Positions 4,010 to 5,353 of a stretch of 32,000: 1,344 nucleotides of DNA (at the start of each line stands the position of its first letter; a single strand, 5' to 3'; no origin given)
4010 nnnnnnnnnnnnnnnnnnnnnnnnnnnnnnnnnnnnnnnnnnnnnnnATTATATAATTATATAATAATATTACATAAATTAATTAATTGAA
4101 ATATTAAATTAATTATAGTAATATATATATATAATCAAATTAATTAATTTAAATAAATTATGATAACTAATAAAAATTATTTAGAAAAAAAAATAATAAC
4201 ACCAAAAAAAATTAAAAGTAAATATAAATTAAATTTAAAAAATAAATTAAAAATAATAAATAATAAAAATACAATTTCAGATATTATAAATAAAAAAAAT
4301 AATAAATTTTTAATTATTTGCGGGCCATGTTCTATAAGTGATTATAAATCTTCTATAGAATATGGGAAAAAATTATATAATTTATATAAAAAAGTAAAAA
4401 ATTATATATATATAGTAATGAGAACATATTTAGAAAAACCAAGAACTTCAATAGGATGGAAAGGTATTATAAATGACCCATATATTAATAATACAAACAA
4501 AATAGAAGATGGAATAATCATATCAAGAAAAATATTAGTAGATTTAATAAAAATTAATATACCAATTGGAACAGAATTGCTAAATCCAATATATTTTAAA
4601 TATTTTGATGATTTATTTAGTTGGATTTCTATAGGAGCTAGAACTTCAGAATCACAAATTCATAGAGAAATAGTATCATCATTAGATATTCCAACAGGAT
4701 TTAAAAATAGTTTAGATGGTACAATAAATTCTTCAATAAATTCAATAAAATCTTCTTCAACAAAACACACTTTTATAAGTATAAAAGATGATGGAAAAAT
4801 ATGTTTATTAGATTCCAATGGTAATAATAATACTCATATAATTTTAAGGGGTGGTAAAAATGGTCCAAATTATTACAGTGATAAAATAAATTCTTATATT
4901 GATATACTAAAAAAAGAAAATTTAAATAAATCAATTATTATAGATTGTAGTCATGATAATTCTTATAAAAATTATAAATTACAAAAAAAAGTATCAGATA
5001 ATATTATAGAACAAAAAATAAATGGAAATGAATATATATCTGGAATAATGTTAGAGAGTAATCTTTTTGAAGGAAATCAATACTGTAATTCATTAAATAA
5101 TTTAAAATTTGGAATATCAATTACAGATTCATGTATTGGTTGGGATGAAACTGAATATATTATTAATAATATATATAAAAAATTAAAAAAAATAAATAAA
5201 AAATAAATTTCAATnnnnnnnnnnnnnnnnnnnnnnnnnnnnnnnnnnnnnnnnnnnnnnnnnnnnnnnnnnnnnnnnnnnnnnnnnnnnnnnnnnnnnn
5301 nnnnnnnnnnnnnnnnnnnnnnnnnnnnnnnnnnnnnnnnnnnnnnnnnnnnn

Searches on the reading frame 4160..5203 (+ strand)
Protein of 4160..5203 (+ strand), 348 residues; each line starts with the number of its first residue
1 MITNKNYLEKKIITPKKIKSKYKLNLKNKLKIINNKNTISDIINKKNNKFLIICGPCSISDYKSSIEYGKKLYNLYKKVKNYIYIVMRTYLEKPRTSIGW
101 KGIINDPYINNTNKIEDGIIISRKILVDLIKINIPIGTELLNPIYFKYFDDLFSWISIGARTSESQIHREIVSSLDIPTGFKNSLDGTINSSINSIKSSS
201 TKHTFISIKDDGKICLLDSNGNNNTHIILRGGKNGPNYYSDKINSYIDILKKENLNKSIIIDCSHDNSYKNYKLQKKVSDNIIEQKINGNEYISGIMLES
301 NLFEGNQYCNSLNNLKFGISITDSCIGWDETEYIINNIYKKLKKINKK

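Call 3: search_protein_families(library=pfam, proteins=[window:4160-5203:+], max_evalue=1)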
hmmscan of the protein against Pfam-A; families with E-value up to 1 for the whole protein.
window:4160-5203:+ (348 aa): 2 families
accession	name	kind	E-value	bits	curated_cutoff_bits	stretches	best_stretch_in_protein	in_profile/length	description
PF00793.26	DAHP_synth_1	-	3.1e-70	236.6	25.5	1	37-334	8-268/270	DAHP synthetase I family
PF14869.12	DUF4488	-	0.1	12.9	27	1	17-55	15-53/123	Domain of unknown function (DUF4488)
